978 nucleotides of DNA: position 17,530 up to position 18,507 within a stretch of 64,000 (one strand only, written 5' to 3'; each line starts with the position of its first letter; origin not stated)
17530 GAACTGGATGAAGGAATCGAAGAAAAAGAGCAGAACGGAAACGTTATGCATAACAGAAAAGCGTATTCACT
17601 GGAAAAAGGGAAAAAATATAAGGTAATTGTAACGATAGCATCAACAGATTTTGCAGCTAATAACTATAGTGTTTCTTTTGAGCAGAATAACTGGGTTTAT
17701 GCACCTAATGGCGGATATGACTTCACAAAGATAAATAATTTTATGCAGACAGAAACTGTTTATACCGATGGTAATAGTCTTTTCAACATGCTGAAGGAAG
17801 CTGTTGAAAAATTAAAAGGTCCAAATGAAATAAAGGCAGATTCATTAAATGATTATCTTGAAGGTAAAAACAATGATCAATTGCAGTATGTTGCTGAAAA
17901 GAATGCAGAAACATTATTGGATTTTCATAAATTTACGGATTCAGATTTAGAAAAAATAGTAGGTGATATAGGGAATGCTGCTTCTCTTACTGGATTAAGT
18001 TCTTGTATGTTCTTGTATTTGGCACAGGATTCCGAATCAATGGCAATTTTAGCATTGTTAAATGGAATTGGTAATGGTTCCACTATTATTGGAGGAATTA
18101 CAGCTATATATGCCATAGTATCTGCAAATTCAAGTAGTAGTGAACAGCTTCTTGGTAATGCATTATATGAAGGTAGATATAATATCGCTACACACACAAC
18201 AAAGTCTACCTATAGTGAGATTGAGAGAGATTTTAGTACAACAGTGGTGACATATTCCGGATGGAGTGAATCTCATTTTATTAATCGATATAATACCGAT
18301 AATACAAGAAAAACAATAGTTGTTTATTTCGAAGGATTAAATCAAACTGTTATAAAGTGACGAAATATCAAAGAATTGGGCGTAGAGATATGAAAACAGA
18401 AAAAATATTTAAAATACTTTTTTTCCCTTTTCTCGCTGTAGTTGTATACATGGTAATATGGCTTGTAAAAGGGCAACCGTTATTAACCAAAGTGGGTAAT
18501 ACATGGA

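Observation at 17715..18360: Variable C-terminal domains contain glycine-zipper-like hydrophobic segments and pair with membrane proteins: possibly membrane-targeting toxins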

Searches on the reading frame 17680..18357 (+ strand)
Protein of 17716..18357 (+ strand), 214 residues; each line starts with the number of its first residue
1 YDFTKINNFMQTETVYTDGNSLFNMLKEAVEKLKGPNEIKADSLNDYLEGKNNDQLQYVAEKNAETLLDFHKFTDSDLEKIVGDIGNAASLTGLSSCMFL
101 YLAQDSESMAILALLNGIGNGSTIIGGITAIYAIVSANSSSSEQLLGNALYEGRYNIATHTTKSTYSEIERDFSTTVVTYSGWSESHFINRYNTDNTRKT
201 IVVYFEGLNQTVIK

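Call 18: find_homologous_proteins(query=window:17716-18357:+, max_evalue=0.01)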
Query seq(214 aa): 267 candidates shared short words with the query, none scored E <= 0.01.

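Call 35: search_protein_families(library=pfam, alignment_id=A2, max_evalue=1)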
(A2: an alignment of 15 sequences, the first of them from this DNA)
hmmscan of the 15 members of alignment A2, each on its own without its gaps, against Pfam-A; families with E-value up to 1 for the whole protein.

A. member 1, seq(226 aa): 3 families
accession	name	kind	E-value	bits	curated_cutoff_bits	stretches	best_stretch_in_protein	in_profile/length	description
PF14329.11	DUF4386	-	0.005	17.2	27.6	1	70-153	25-108/210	Domain of unknown function (DUF4386)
PF13607.11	Succ_CoA_lig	-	0.021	15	27.4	1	92-137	30-72/138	Succinyl-CoA ligase like flavodoxin domain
PF13273.12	DUF4064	-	0.13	12.9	32.1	1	127-182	8-57/102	Protein of unknown function (DUF4064)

B. families by the number of members that match (of 15 scanned): 9 families
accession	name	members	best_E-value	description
PF14329.11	DUF4386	1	0.005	Domain of unknown function (DUF4386)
PF13607.11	Succ_CoA_lig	1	0.021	Succinyl-CoA ligase like flavodoxin domain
PF18639.7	Longin_2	1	0.024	Yeast longin domain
PF11494.13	Ta0938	1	0.082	Ta0938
PF13273.12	DUF4064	1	0.13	Protein of unknown function (DUF4064)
PF13572.11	DUF4134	1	0.15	Domain of unknown function (DUF4134)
PF01676.23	Metalloenzyme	1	0.16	Metalloenzyme superfamily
PF04717.18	Phage_base_V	1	0.2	Type VI secretion system/phage-baseplate injector OB domain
PF01447.24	Peptidase_M4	1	0.58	Thermolysin metallopeptidase, catalytic domain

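Call 41: predict_structure(alignment_id=A2)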
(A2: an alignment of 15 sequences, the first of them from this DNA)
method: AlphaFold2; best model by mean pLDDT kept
length: 226 residues; sequences in the alignment: 15
mean_pLDDT: 62.3   pTM: 0.64
mean pLDDT of the five models: 62.3, 60.7, 54.1, 53.5, 51.0
residues with pLDDT >= 90: 19; 70-90: 102; 50-70: 31; < 50: 74
segments of 3 or more residues with pLDDT < 50: 88-151, 218-226
pLDDT, mean of each block of 10 residues (from residue 1): 72 74 78 81 85 90 91 86 58 31 29 31 26 25 31 73 88 76 72 78 62 52 28
secondary structure, 60 per line:
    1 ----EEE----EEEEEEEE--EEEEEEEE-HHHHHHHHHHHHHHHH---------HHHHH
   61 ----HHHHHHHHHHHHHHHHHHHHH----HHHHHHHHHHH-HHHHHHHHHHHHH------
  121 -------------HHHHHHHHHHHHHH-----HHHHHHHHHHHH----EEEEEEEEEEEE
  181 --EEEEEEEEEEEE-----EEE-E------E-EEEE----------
elements in order: E5-7 E12-19 E22-29 H31-46 H56-60 H65-85 H90-100 H102-114 H134-147 H153-164 E169-180 E183-194 E200-202 E213-216

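Call 42: search_protein_representatives(alignment_id=A2)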
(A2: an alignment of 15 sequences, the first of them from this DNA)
Query: 15 sequences, 205 profile positions. Proteins with E-value up to 0.001 (for the whole library): 109; up to 1e-10: 58; up to 1e-30: 9. The best 109 are listed.
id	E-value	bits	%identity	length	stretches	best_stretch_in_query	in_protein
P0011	2.3e-55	204.1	-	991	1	1-203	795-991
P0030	8.0e-53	195.7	-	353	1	1-204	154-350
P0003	1.8e-51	191.4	-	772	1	1-201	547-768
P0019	8.5e-51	189.1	-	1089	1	1-200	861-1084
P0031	9.8e-46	172.6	-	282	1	1-203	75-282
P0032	2.8e-45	171.1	-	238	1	1-192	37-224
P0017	3.5e-37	144.7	-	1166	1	1-204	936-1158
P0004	1.9e-35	139.0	-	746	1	1-203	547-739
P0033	3.5e-34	134.8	-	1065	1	1-185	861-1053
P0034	8.9e-27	110.7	-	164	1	51-203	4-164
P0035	7.3e-23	97.9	-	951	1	2-189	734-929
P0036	1.3e-22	97.1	-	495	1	1-199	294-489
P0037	2.7e-22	96.0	-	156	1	55-190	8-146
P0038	4.4e-22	95.4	-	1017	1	2-184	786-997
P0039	4.6e-22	95.3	-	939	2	2-190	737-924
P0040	4.9e-22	95.2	-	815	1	2-191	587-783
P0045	2.1e-20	89.9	-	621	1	1-203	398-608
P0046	2.8e-20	89.5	-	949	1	2-184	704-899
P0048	1.7e-18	83.6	-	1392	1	2-198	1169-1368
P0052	7.6e-17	78.2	-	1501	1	1-202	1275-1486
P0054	2.9e-16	76.3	-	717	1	1-186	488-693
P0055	3.5e-16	76.1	-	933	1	2-191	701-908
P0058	3.8e-15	72.7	-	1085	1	2-183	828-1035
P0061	2.4e-14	70.1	-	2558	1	2-188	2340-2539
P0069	1.1e-12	64.6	-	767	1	1-187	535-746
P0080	5.9e-11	59.0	-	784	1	2-185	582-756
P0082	9.6e-11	58.3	-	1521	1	1-188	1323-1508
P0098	1.0e-08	51.7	-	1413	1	2-187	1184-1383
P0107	7.0e-07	45.7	-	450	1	1-197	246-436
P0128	2.4e-04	37.4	-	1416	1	2-201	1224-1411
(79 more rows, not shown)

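Call 44: search_protein_families(library=pfam, proteins=[P0061, P0052, P0082, P0048, P0098, P0128], max_evalue=0.001)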
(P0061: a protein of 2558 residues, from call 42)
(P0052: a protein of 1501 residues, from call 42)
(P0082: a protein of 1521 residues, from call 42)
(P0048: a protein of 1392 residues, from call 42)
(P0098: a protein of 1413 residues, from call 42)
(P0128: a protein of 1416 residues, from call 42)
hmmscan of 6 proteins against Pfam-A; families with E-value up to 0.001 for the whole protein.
P0061 (2558 aa): 6 families
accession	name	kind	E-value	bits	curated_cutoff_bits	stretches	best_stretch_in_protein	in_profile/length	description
PF07581.17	Glug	-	1.7e-18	66.1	20.5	0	288-310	5-27/28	The GLUG motif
PF25106.1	VWA_4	-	9.3e-14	51.8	27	1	1888-2053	2-164/169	von Willebrand factor A domain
PF00092.34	VWA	-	3e-07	31.3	23.8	1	1887-2034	1-138/174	von Willebrand factor type A domain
PF13620.12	CarboxypepD_reg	-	1.8e-06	28.6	32.3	1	1363-1440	1-74/82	Carboxypeptidase regulatory-like domain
PF13715.12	CarbopepD_reg_2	-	2.4e-06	27.9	32.2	1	1364-1440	1-69/88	CarboxypepD_reg-like domain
PF18884.5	TSP3_bac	-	5.7e-05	23.3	25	0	1675-1696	1-21/22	Bacterial TSP3 repeat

P0052 (1501 aa): 2 families
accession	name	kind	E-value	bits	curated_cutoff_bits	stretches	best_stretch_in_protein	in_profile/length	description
PF00553.25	CBM_2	-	8e-32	110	24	2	152-243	2-94/101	Cellulose binding domain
PF18884.5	TSP3_bac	-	0.0002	21.6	25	0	280-300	1-20/22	Bacterial TSP3 repeat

P0082 (1521 aa): 2 families
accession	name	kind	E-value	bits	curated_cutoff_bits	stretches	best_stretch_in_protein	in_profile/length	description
PF00553.25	CBM_2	-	1.1e-31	109.6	24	2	47-137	3-95/101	Cellulose binding domain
PF18884.5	TSP3_bac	-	1.4e-15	57.2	25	3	555-577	1-22/22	Bacterial TSP3 repeat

P0048 (1392 aa): 3 families
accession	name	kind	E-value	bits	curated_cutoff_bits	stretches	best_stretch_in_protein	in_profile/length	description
PF18884.5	TSP3_bac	-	2.5e-17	62.8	25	2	485-504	1-19/22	Bacterial TSP3 repeat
PF04056.20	Ssl1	-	0.00023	21.5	27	1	744-888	21-157/193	Ssl1-like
PF10138.15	vWA-TerF-like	-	0.00089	19.9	29.4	0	728-896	5-174/200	vWA found in TerF C terminus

P0098 (1413 aa): 2 families
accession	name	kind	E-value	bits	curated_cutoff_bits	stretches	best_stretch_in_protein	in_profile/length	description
PF00553.25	CBM_2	-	3.9e-27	95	24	2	151-236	3-89/101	Cellulose binding domain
PF18884.5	TSP3_bac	-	6.1e-17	61.6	25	2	438-459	1-21/22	Bacterial TSP3 repeat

P0128 (1416 aa): 2 families
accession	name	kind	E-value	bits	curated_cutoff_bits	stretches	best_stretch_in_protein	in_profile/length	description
PF18884.5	TSP3_bac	-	8.7e-12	45.1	25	1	376-388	1-13/22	Bacterial TSP3 repeat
PF23981.1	DUF7305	-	7.9e-06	26.3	27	1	136-245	84-184/185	Domain of unknown function (DUF7305)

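Call 45: search_protein_families(library=pfam, proteins=[P0035, P0038, P0040, P0046, P0055, P0058, P0069, P0080, P0054, P0045], max_evalue=0.001)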
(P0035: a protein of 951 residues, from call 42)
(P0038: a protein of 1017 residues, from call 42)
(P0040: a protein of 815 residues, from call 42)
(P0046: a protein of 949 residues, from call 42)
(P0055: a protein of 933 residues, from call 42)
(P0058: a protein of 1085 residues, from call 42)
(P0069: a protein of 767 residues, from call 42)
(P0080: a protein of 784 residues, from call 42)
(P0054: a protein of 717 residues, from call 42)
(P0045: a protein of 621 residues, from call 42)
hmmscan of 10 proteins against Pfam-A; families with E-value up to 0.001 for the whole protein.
P0035 (951 aa): 4 families
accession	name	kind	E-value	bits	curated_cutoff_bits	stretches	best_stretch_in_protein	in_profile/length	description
PF13519.12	VWA_2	-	2.9e-17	63.7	27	1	311-410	1-107/107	von Willebrand factor type A domain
PF00092.34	VWA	-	7.4e-17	62.6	23.8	1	310-455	1-162/174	von Willebrand factor type A domain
PF13768.12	VWA_3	-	1.4e-07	32.2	27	1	312-453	4-154/155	von Willebrand factor type A domain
PF18884.5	TSP3_bac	-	0.00053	20.2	25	0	126-145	1-20/22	Bacterial TSP3 repeat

P0038 (1017 aa): 1 family
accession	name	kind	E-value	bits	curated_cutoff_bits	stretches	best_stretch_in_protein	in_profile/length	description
PF00404.24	Dockerin_1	-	5.2e-08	33.4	22.9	1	29-82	1-54/57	Dockerin type I domain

P0040 (815 aa): 0 families

P0046 (949 aa): 1 family
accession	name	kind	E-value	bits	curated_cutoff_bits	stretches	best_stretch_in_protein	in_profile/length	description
PF00404.24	Dockerin_1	-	2.2e-07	31.4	22.9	1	75-127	2-54/57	Dockerin type I domain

P0055 (933 aa): 1 family
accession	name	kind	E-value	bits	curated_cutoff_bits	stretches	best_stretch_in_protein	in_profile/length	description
PF00059.27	Lectin_C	-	8.1e-08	33.4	22.6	1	316-380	3-67/107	Lectin C-type domain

P0058 (1085 aa): 1 family
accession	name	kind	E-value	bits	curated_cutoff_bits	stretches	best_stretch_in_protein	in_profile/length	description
PF00404.24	Dockerin_1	-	3.9e-08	33.8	22.9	1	56-108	2-54/57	Dockerin type I domain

P0069 (767 aa): 0 families

P0080 (784 aa): 0 families

P0054 (717 aa): 2 families
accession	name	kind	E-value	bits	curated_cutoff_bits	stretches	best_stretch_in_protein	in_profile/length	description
PF25106.1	VWA_4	-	6e-12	45.9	27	1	47-171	2-113/169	von Willebrand factor A domain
PF00092.34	VWA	-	2.6e-07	31.5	23.8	1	46-205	1-148/174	von Willebrand factor type A domain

P0045 (621 aa): 0 families

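Call 58: find_encoding_contigs(protein=P0080, flank=4000, max_places=2)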
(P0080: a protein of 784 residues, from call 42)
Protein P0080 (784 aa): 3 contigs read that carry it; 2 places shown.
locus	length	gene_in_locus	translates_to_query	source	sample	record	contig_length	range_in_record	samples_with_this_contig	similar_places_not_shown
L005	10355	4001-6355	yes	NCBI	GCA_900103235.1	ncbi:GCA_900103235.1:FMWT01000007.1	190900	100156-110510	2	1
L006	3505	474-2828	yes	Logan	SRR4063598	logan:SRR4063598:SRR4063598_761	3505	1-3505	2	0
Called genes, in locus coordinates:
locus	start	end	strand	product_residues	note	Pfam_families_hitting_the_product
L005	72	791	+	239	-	PF07022:Phage_CI_repr, PF00717:Peptidase_S24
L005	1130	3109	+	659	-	-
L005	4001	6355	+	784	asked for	-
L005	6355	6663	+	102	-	-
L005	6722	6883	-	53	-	PF00589:Phage_integrase (weak)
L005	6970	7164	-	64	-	-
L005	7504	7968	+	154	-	PF16163:DUF4869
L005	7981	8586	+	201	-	-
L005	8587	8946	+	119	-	-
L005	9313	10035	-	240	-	PF00589:Phage_integrase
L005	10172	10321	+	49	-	-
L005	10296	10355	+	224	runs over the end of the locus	-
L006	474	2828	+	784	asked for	-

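Call 69: find_related_loci(query=A2, collection=genome_contigs, flank=3500)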
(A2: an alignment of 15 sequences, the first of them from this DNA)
Query A2 (226 aa) in genome_contigs; peptide patterns used: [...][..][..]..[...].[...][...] (x = any residue, [..] = any of these).
79 stretches matched a pattern; 2 encode a relative of the query (tblastn E <= 1e-3); 2 distinct loci.
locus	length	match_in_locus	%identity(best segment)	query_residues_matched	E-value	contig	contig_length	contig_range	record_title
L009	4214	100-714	30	1-221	1e-18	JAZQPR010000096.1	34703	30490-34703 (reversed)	MAG: Oscillospiraceae bacterium isolate T1900045239_TH20190009.MAGScoT_cleanbin_000002 SGB_5501_k141_266285, whole genom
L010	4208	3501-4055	23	1-204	7e-10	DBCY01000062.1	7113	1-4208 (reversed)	MAG TPA_asm: Ruminococcus sp. UBA946 UBA946_contig_12232, whole genome shotgun sequence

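Call 93: find_encoding_contigs(protein=P0107, flank=2500, max_places=2)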
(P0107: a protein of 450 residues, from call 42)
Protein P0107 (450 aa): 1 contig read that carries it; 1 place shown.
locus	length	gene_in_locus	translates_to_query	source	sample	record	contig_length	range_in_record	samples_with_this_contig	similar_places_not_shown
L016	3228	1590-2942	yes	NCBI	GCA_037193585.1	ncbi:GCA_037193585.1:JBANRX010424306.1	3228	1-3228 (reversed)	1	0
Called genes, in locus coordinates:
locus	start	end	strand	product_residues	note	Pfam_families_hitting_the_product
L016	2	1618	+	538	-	?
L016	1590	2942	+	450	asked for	-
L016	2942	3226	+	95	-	?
